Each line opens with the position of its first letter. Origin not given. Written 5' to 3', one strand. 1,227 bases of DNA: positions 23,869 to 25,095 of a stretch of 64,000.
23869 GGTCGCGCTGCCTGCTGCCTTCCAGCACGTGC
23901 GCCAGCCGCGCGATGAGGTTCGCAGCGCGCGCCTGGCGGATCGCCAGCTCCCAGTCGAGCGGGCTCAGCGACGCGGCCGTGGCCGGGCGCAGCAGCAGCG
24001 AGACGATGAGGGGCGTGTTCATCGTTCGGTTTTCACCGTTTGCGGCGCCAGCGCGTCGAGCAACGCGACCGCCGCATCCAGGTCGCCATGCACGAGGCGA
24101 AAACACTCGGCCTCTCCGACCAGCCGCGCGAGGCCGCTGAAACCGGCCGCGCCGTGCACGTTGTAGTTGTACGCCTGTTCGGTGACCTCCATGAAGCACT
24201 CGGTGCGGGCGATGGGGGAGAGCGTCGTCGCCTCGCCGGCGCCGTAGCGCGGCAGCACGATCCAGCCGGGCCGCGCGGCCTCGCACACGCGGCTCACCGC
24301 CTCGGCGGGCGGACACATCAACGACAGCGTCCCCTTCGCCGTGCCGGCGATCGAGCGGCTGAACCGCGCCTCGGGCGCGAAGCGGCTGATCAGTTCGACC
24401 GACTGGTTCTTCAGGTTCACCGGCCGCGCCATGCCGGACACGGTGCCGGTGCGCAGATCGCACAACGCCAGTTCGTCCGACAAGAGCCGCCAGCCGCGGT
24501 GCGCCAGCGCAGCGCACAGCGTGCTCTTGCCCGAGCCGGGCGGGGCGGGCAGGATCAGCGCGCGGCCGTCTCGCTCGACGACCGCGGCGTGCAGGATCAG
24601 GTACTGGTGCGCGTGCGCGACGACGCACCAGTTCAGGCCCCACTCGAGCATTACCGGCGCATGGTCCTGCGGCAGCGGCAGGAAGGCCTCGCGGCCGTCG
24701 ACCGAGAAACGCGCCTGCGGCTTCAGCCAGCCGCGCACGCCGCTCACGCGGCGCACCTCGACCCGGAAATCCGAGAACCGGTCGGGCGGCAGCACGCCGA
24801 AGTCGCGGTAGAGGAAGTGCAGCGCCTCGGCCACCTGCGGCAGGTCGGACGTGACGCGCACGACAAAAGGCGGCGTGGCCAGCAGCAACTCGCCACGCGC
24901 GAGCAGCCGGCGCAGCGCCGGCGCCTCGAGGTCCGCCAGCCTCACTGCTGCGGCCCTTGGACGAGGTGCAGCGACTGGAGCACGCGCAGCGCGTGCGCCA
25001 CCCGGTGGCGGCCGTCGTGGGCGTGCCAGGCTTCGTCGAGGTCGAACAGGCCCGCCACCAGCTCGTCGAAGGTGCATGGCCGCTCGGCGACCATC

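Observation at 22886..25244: PqqD-like / HPr-kinase-like / nucleotidyltransferase module embedded in the XrtA locus; substrate unknown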

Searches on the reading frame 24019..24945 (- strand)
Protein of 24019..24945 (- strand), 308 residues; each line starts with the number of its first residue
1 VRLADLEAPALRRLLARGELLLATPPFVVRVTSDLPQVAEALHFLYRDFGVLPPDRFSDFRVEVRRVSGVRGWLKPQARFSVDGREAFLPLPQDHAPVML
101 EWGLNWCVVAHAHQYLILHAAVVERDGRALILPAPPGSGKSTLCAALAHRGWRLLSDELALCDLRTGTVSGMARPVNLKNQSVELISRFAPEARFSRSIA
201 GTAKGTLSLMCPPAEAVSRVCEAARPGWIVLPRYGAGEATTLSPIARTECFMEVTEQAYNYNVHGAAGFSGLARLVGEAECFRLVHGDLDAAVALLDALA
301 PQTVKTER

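Call 6: search_protein_families(library=ncbifam, proteins=[window:24019-24945:-], max_evalue=0.001)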
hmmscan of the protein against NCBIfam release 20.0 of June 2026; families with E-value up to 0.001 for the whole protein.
window:24019-24945:- (308 aa): 2 families
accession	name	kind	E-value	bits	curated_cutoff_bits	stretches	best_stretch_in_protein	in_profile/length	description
TIGR04352.1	HprK_rel_A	equivalog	6.5e-114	379.8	200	1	21-299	2-280/280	HprK-related kinase A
TIGR04249.1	SCM_chp_ScmC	equivalog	1.5e-07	31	125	1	116-161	126-170/292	SynChlorMet cassette protein ScmC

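Call 7: search_protein_families(library=pfam, proteins=[window:24019-24945:-], max_evalue=0.01)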
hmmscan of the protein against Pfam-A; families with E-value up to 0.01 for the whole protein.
window:24019-24945:- (308 aa): 0 families

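Call 14: find_homologous_proteins(query=window:24019-24945:-, max_evalue=0.00001)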
Query window:24019-24945:- (308 aa): 7772 proteins with E <= 0.00001 among 8000 candidates; the best 120 are listed.
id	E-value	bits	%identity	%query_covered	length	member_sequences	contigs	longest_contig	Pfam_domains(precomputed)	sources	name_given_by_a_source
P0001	5.8e-203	691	100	100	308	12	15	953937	PF27840.1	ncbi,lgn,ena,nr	ncbi:MAG: HprK-related kinase A [Betaproteobacteria bacterium]|nr:HprK-related kinase A [Betaproteob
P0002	1.5e-175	601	89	94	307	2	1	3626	PF27840.1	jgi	-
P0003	3.6e-109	383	56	98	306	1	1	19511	PF27840.1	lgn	-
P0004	8.1e-109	382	58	90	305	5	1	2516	PF27840.1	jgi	-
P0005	1.2e-108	381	57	90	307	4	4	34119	PF27840.1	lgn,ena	-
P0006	3.1e-107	376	57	90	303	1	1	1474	PF27840.1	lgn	-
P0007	3.8e-107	376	58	97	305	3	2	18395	PF27840.1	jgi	jgi:HprK-related kinase A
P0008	2.7e-106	373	57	97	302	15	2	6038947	PF27840.1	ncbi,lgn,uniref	ncbi:HprK-related kinase A [Paucibacter sp. M5-1]|uniref:HprK-related kinase A n=1 Tax=Paucibacter s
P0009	3.1e-106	373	55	97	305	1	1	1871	PF27840.1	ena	-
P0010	1.5e-105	371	53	98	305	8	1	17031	PF27840.1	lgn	-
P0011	2.9e-105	370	55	92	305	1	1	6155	PF27840.1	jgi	-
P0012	3.3e-105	370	54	97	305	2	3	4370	PF27840.1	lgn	-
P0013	5.4e-105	369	58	97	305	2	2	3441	PF27840.1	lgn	-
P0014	6.5e-105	369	53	97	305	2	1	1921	PF27840.1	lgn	-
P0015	7.4e-105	369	54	98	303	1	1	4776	PF27840.1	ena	-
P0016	2.4e-104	367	56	94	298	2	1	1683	PF27840.1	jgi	-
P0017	3.4e-104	366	54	97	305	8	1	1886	PF27840.1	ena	-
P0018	1.2e-103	365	56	99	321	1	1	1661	PF27840.1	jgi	jgi:HprK-related kinase A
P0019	1.5e-103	364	55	97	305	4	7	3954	PF27840.1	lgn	-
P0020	2.5e-103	364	55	96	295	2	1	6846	PF27840.1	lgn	-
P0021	2.5e-103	363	56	93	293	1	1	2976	PF27840.1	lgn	-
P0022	3.6e-103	363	55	93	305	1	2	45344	PF27840.1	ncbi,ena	-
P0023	6.4e-103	362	58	98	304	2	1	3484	PF27840.1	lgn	-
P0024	6.9e-103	362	58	97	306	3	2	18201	PF27840.1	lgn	-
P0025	1.2e-102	361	54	98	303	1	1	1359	PF27840.1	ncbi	-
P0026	1.4e-102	361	56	86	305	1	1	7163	PF27840.1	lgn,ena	-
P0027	2.2e-102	360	56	93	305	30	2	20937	PF27840.1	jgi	-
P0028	2.3e-102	360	55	98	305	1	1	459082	PF27840.1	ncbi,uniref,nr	ncbi:HprK-related kinase A [Paucibacter sp. APW11]|uniref:HprK-related kinase A n=1 Tax=Roseateles a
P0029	2.5e-102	360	54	97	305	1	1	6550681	PF27840.1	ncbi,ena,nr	nr:HprK-related kinase A [uncultured Roseateles sp.]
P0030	2.7e-102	360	52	98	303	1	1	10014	PF27840.1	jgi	jgi:HprK-related kinase A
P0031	4.0e-102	360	54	97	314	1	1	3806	PF27840.1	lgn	-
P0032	5.9e-102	359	51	97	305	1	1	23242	PF27840.1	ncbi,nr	ncbi:MAG: HprK-related kinase A [Rhodoferax sp.]|nr:HprK-related kinase A [Rhodoferax sp.]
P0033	6.1e-102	359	55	86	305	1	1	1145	PF27840.1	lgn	-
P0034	6.4e-102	359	51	97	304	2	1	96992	PF27840.1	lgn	-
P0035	6.5e-102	359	55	94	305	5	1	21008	PF27840.1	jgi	jgi:HprK-related kinase A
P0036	6.5e-102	359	55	97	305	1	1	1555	PF27840.1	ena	-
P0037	7.6e-102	359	55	97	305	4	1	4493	PF27840.1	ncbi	-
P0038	8.4e-102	358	54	97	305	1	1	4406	PF27840.1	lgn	-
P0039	8.6e-102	358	53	95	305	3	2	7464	PF27840.1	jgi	jgi:HprK-related kinase A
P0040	1.5e-101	358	53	97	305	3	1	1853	PF27840.1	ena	-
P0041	2.0e-101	357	52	97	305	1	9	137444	PF27840.1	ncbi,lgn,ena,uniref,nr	ncbi:Hpr(Ser) kinase/phosphatase [Candidatus Propionivibrio aalborgensis]|uniref:Hpr(Ser) kinase/pho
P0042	2.2e-101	357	55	86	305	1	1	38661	PF27840.1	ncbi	ncbi:MAG: HprK-related kinase A [Vitreoscilla sp.]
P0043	2.2e-101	357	54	97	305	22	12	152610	PF27840.1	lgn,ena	-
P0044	2.7e-101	357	55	95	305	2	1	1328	PF27840.1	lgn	-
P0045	2.8e-101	357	54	98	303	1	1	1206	PF27840.1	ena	-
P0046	2.8e-101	357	53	97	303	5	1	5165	PF27840.1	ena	-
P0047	3.7e-101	356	53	98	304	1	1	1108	PF27840.1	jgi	-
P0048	4.3e-101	356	55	97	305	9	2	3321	PF27840.1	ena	-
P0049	4.4e-101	356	54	94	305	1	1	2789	PF27840.1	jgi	jgi:HprK-related kinase A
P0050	4.5e-101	356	51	91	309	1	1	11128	PF27840.1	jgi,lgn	jgi:HprK-related kinase A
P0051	4.6e-101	356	52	98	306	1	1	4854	PF07475.18,PF27840.1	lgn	-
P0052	4.6e-101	356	53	97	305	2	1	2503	PF27840.1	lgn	-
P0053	5.2e-101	356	55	94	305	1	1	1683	PF27840.1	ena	-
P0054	6.7e-101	356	55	97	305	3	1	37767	PF27840.1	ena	-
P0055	8.1e-101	355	52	97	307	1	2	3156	PF27840.1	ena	-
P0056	8.1e-101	355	55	97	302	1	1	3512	PF27840.1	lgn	-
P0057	9.4e-101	355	53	97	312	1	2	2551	PF27840.1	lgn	-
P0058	9.7e-101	355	54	91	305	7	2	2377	PF27840.1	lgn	-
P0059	1.1e-100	355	52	97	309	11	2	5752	PF27840.1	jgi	jgi:HprK-related kinase A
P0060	1.2e-100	355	54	97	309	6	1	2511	PF27840.1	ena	-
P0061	1.4e-100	355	54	98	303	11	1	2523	PF27840.1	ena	-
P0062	1.4e-100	354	52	97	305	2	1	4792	PF27840.1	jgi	-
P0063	1.4e-100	354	53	91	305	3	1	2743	PF27840.1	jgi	jgi:hypothetical protein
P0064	1.9e-100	354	52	97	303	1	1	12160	PF27840.1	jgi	jgi:HprK-related kinase A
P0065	2.0e-100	354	53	97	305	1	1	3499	PF27840.1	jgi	-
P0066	2.0e-100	354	50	97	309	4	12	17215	PF27840.1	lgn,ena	-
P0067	2.2e-100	354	56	89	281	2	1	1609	PF27840.1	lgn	-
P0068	2.4e-100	354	54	97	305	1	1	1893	PF27840.1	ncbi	-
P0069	2.7e-100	354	51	97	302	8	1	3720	PF27840.1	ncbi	-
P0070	3.0e-100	353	55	98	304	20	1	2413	PF27840.1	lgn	-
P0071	3.3e-100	353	52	97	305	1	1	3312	PF27840.1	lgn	-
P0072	3.4e-100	353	51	97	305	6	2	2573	PF27840.1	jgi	-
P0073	3.4e-100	353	55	97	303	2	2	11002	PF27840.1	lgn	-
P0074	3.4e-100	353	54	97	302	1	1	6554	PF27840.1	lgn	-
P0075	3.7e-100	353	51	97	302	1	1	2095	PF27840.1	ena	-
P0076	3.9e-100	353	53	98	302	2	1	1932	PF27840.1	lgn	-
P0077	4.1e-100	353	54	95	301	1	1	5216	PF27840.1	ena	-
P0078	4.9e-100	353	54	97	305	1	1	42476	PF27840.1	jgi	jgi:HprK-related kinase A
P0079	5.3e-100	353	53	97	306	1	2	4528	PF27840.1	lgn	-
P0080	6.0e-100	352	55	91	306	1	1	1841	PF27840.1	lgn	-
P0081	6.4e-100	352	52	98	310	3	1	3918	PF27840.1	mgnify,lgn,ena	mgnify:CR=1 FL=1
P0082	9.6e-100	352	54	97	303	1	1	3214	PF27840.1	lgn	-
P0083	9.8e-100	352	55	91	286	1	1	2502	PF27840.1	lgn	-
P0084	1.1e-99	352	51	97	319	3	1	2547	PF27840.1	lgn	-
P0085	1.1e-99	352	54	95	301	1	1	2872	PF27840.1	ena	-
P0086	1.1e-99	352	54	97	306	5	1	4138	PF27840.1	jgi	jgi:HprK-related kinase A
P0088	1.4e-99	351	54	95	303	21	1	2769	PF27840.1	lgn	-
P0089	1.5e-99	351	55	86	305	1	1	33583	PF27840.1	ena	-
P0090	1.7e-99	351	51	97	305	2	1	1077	PF27840.1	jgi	-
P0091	1.8e-99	351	52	97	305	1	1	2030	PF27840.1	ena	-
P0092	1.9e-99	351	54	94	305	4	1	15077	PF27840.1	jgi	jgi:HprK-related kinase A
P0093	2.1e-99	351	57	91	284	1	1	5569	PF27840.1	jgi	jgi:HprK-related kinase A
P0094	2.2e-99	351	51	97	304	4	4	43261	PF27840.1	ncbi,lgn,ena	-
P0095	2.2e-99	351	53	97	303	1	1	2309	PF27840.1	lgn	-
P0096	2.5e-99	350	52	98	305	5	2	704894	PF27840.1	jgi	-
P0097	2.6e-99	350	53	93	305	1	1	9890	PF27840.1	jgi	jgi:HprK-related kinase A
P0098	2.8e-99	350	52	99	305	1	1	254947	PF27840.1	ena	-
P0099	3.1e-99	350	54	97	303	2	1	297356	PF27840.1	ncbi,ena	-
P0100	3.2e-99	350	53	98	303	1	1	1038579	PF27840.1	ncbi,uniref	ncbi:HprK-related kinase A [Roseateles sp. DC23W]|uniref:HprK-related kinase A n=1 Tax=Pelomonas dac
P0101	3.2e-99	350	51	97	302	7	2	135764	PF27840.1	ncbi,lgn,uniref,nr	ncbi:HprK-related kinase A [Undibacterium sp.]|uniref:HprK-related kinase A n=1 Tax=Undibacterium sp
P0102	3.2e-99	350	52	97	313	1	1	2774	PF27840.1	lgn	-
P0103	3.4e-99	350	51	97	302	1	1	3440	PF27840.1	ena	-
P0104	3.6e-99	350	54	97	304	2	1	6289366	PF27840.1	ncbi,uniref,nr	ncbi:HprK-related kinase A [Roseateles amylovorans]|uniref:HprK-related kinase A n=1 Tax=Roseateles 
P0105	3.9e-99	350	51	97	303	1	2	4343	PF27840.1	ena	-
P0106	4.2e-99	350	54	97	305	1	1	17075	PF27840.1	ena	-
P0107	4.4e-99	350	54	97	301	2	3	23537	PF27840.1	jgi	-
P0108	5.2e-99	349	51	97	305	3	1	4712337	PF27840.1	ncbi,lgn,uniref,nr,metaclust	ncbi:Hpr(Ser) kinase/phosphatase [Rhodoferax ferrireducens T118]|uniref:Hpr(Ser) kinase/phosphatase 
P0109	5.5e-99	349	53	97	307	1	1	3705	PF27840.1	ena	-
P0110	6.1e-99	349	53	89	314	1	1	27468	PF27840.1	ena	-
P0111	6.4e-99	349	56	97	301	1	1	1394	PF27840.1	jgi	-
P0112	6.4e-99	349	52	97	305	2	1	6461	PF27840.1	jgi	-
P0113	9.5e-99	348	53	97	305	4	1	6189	PF27840.1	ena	-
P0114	1.1e-98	348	50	97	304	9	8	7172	PF27840.1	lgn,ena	-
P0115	1.2e-98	348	54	95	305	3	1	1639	PF27840.1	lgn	-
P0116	1.3e-98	348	52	95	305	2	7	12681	PF27840.1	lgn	-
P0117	1.3e-98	348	52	97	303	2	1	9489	PF27840.1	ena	-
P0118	1.5e-98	348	53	97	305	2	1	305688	PF27840.1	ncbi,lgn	-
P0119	1.5e-98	348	53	97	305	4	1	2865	PF27840.1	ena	-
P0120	1.7e-98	348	51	97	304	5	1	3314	PF27840.1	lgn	-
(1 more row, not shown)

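Call 16: find_related_loci(query=A1, collection=genome_contigs, flank=10000)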
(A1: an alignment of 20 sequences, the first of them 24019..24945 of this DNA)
Query A1 (308 aa) in genome_contigs; peptide patterns used: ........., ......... (x = any residue, [..] = any of these).
599 stretches matched a pattern (row limit reached: there are more); 553 encode a relative of the query (tblastn E <= 1e-3); the best 80 are kept; 80 distinct loci.
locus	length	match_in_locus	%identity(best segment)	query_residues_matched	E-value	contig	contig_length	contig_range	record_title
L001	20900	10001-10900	56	1-300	7e-111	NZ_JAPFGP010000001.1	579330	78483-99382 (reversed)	Paucibacter sp. PLA-PC-4 NODE_1_length_579330_cov_56.511030, whole genome shotgun sequence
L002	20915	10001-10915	54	1-305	2e-110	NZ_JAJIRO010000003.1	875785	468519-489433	Paucibacter sp. Y2R2-4 Y2R2-4-assembly_contig_3, whole genome shotgun sequence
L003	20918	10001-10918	55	1-306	2e-105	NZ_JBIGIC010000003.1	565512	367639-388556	Pelomonas candidula strain BYS78W NODE_3_length_565512_cov_48.628310, whole genome shotgun sequence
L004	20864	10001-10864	57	15-302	4e-105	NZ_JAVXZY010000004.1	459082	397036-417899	Roseateles aquae strain APW11 contig4, whole genome shotgun sequence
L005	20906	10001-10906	53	1-302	9e-104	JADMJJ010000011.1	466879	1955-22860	MAG: Burkholderiaceae bacterium isolate MAG_28 NODE_14_length_466879_cov_63.669634, whole genome shotgun sequence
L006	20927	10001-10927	48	1-308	4e-103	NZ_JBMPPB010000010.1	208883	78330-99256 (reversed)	Undibacterium sp. Ren11W NODE_10_length_208883_cov_56.265679_10, whole genome shotgun sequence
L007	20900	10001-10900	54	1-300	6e-103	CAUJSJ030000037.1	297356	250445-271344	MAG: uncultured Roseateles sp. isolate 9c715bbf-a9e2-4c31-b35f-bd28e5728fbc genome assembly, contig: contig_37, whole ge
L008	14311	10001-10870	54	3-292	2e-102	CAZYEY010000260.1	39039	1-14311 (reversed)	MAG TPA_asm: uncultured Thiobacillus sp. isolate binchicken_co23_236 genome assembly, contig: k141_303580, whole genome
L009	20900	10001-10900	54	1-300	2e-102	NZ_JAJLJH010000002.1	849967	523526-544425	Scleromatobacter humisilvae strain BS-T2-15 contig00002, whole genome shotgun sequence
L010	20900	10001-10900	54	1-300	6e-102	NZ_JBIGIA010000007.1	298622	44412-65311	Pelomonas nitida strain BYS96W NODE_7_length_298622_cov_47.496819, whole genome shotgun sequence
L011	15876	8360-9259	59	1-300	1e-101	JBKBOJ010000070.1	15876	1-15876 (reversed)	MAG: Roseateles sp. isolate 21I_061.bin.30 NODE_1678_length_15876_cov_5.599492, whole genome shotgun sequence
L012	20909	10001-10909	54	1-303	2e-101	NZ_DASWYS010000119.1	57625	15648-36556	MAG: Roseateles sp. isolate SMAG_U3717 k141_327115, whole genome shotgun sequence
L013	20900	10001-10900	53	1-300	2e-100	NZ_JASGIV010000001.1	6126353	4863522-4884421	MAG: Roseateles sp. isolate 5N037 JMF-2111-06-0005.ont.bin.37_0, whole genome shotgun sequence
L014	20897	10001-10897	50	1-299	2e-100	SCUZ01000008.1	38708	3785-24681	MAG: Rugosibacter sp. isolate GW715_bin.26 GW715_bin.26-10202, whole genome shotgun sequence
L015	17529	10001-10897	48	1-299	3e-100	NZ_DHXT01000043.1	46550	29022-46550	MAG: Rhodoferax sp. UBA5149 UBA5149_contig_2690, whole genome shotgun sequence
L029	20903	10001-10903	46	1-301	3e-93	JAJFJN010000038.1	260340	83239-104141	MAG: Gammaproteobacteria bacterium isolate OFTM226 OFTM226_37, whole genome shotgun sequence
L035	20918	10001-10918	46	1-306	3e-91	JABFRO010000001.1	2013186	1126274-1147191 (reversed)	MAG: Methylophilaceae bacterium isolate P-RSF-NP-02 c_000000007054, whole genome shotgun sequence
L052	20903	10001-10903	51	1-300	5e-90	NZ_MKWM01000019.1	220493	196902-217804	MAG: Thiobacillus sp. 63-78 SCNpilot_expt_300_bf_scaffold_186, whole genome shotgun sequence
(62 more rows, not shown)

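Call 32: find_encoding_contigs(protein=P0108, flank=10000, max_places=2)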
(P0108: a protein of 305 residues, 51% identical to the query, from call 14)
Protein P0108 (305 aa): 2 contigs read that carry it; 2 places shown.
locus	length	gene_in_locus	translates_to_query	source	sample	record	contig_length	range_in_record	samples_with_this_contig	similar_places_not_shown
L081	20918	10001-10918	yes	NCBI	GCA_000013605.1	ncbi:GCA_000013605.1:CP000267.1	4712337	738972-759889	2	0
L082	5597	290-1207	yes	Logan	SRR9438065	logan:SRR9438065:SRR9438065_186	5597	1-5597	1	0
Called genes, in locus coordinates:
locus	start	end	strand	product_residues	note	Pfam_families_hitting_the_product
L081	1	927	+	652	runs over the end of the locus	PF04932:Wzy_C (weak)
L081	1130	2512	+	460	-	PF02397:Bac_transf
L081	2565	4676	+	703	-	PF13185:GAF_2 (faint), PF01590:GAF (weak), PF00512:HisKA (faint), PF02518:HATPase_c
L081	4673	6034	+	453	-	PF00072:Response_reg, PF00158:Sigma54_activat, PF14532:Sigma54_activ_2, PF07728:AAA_5 (weak), PF25601:AAA_lid_14, PF02954:HTH_8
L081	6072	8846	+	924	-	PF07719:TPR_2 (faint), PF13432:TPR_16 (weak), PF13432:TPR_16, PF23914:TPR_CcmH_CycH, PF13432:TPR_16 (weak), PF14559:TPR_19 (weak), PF13432:TPR_16 (weak), PF14559:TPR_19 (weak), +19 more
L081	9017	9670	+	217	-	-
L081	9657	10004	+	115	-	-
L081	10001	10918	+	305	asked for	PF27840:ScmC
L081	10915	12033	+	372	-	PF14907:NTP_transf_5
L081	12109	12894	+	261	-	PF00089:Trypsin (weak), PF13365:Trypsin_2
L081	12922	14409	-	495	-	PF00483:NTP_transferase, PF12804:NTP_transf_3 (weak), PF22640:ManC_GMP_beta-helix, PF01050:MannoseP_isomer, PF07883:Cupin_2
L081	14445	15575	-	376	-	PF00483:NTP_transferase, PF12804:NTP_transf_3 (weak), PF00132:Hexapep (weak), PF25087:GMPPB_C (weak)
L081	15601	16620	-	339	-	PF00106:adh_short (weak), PF01073:3Beta_HSD, PF01370:Epimerase, PF02719:Polysacc_synt_2, PF04321:RmlD_sub_bind, PF05368:NmrA (weak), PF13460:NAD_binding_10, PF16363:GDP_Man_Dehyd, +2 more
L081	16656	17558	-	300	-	PF01370:Epimerase, PF04321:RmlD_sub_bind, PF16363:GDP_Man_Dehyd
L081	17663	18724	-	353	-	PF01073:3Beta_HSD, PF01370:Epimerase, PF02719:Polysacc_synt_2, PF04321:RmlD_sub_bind, PF07993:NAD_binding_4 (weak), PF16363:GDP_Man_Dehyd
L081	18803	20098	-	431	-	PF02550:AcetylCoA_hydro, PF13336:AcetylCoA_hyd_C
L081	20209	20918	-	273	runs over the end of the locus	PF01263:Aldose_epim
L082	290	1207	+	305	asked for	PF27840:ScmC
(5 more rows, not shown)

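Call 33: find_encoding_contigs(protein=P0104, flank=10000, max_places=2)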
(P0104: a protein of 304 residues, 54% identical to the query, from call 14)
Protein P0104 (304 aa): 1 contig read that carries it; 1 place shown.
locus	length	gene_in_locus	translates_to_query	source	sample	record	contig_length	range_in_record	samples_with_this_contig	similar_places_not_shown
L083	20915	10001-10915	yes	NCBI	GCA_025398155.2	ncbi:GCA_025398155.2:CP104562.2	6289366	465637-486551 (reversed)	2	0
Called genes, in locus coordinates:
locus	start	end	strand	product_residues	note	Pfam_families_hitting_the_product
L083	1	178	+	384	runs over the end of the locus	PF01565:FAD_binding_4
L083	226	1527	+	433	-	PF02463:SMC_N (weak), PF13175:AAA_15, PF13476:AAA_23, PF00005:ABC_tran (faint), PF13304:AAA_21, PF13175:AAA_15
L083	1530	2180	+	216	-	PF01844:HNH (faint)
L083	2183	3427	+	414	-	PF13187:Fer4_9 (faint), PF00037:Fer4 (faint), PF12838:Fer4_7, PF13183:Fer4_8, PF13237:Fer4_10, PF13484:Fer4_16, PF13534:Fer4_17, PF02754:CCG, +1 more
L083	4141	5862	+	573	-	PF01663:Phosphodiest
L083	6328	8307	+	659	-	PF00664:ABC_membrane, PF02463:SMC_N (weak), PF00005:ABC_tran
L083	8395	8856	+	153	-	-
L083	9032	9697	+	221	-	-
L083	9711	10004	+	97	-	-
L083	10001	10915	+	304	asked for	PF27840:ScmC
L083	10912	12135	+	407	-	PF14907:NTP_transf_5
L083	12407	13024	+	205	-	PF01066:CDP-OH_P_transf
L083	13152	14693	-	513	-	PF00595:PDZ (weak), PF13180:PDZ_2 (weak), PF17820:PDZ_6, PF03572:Peptidase_S41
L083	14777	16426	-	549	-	PF18294:Pept_S41_N, PF17820:PDZ_6 (weak), PF03572:Peptidase_S41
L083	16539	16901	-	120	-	PF11142:DUF2917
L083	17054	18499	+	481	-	PF00392:GntR, PF00155:Aminotran_1_2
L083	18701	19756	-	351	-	-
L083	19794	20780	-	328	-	PF00892:EamA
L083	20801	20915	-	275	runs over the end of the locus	PF02311:AraC_binding, PF12833:HTH_18, PF00165:HTH_AraC (weak)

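Call 36: search_solved_structures(query=A1, max_evalue=1, show_alignments=2)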
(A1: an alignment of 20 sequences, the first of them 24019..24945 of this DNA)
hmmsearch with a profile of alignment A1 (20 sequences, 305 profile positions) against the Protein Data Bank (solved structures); distinct sequences matched with E-value up to 1: 9.
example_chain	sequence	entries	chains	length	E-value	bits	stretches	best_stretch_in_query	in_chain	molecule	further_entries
1jb1_A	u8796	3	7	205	0.011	18.1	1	118-176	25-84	HPRK PROTEIN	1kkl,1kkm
2qmh_A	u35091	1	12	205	0.011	18.1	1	118-176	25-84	HPr kinase/phosphorylase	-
4e22_A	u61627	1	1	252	0.71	12.1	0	132-156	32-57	Cytidylate kinase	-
1qf9_A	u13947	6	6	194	0.75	12.1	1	132-171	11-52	PROTEIN (URIDYLMONOPHOSPHATE/CYTIDYLMONOPHOSPHATE KINASE) | URIDYLMONOPHOSPHATE/CYTIDYLMONOPHOSPHATE KINASE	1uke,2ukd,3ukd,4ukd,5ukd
9d8a_A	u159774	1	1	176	0.88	11.8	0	128-158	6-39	Rhizopus azygosporus Kinase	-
5wc2_A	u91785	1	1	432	0.98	11.7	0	128-150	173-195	Pachytene checkpoint protein 2 homolog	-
5vq9_D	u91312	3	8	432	0.98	11.7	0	128-150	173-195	Pachytene checkpoint protein 2 homolog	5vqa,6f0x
7l9p_A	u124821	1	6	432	0.98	11.7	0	128-150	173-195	Pachytene checkpoint protein 2 homolog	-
6lk0_A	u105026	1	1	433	0.99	11.7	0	128-150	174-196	Pachytene checkpoint protein 2 homolog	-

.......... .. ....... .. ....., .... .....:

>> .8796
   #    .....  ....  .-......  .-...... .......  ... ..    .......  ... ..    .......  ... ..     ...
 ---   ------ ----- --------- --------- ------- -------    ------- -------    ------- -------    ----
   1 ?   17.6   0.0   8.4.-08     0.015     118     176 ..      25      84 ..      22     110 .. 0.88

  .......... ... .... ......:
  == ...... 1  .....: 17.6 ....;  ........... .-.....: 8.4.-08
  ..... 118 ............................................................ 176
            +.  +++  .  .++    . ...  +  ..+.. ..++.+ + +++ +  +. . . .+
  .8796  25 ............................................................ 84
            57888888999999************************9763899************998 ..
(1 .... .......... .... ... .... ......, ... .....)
